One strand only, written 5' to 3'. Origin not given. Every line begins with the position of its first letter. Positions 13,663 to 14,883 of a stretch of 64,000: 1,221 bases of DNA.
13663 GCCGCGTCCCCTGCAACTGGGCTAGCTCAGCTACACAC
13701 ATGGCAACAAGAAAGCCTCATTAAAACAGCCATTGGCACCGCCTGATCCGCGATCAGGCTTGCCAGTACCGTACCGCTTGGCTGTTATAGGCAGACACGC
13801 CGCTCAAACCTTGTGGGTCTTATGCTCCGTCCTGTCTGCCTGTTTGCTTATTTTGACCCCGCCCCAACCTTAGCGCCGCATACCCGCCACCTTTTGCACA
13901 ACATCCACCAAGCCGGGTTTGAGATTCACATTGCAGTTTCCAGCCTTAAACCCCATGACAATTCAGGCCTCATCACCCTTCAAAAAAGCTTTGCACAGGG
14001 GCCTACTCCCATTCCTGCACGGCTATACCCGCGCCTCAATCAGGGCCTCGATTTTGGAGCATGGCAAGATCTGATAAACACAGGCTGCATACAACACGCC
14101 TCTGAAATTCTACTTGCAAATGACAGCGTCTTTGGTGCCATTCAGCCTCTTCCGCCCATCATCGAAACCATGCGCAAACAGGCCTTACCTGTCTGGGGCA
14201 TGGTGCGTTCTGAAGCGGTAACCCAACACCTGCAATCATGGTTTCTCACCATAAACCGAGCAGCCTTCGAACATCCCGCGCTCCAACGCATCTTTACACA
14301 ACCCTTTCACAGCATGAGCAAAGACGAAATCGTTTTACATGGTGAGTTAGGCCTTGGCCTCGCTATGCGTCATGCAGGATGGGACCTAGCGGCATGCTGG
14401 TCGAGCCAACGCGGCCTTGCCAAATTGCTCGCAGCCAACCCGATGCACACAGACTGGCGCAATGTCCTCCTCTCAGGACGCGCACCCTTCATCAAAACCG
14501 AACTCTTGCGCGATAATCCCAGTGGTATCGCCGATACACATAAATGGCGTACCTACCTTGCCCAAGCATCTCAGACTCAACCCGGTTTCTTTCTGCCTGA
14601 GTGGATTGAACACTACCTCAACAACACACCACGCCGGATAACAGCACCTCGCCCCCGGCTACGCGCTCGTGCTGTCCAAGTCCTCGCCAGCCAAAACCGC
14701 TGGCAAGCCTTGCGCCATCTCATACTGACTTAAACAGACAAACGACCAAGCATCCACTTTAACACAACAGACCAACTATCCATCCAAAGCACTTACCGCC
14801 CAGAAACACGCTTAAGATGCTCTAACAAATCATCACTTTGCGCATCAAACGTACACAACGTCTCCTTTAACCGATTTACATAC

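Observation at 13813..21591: Repeat protein bracketed by multidomain glycosyltransferases: candidate surface-protein glycosylation or S-layer-like module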

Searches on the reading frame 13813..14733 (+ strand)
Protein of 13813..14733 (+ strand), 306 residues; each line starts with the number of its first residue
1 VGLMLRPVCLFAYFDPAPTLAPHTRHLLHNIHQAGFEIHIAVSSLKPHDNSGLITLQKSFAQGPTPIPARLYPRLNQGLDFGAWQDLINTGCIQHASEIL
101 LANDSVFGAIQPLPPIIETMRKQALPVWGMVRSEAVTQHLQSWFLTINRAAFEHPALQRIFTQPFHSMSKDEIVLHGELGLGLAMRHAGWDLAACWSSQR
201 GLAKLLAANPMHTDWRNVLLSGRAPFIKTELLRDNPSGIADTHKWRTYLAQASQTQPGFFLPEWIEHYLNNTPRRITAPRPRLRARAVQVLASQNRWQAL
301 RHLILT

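Call 5: search_protein_families(library=pfam, proteins=[window:13813-14733:+], max_evalue=0.01)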
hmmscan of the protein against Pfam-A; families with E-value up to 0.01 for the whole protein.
window:13813-14733:+ (306 aa): 1 family
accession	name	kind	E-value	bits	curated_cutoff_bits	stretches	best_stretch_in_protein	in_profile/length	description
PF05045.17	RgpF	-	6.8e-11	41.9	25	1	73-234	26-199/503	Rhamnan synthesis protein F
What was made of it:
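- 13813..14733 (+): RgpF-like (rhamnan synthesis F family) glycosyltransferase, 306 aa, pI 9.9. Pfam PF05045 scores 41.9 bits over aa 73-234 (call 5).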

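Call 11: search_protein_families(library=ncbifam, proteins=[window:13813-14733:+], max_evalue=0.01)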
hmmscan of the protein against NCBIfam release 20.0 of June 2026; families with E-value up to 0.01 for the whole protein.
window:13813-14733:+ (306 aa): 0 families
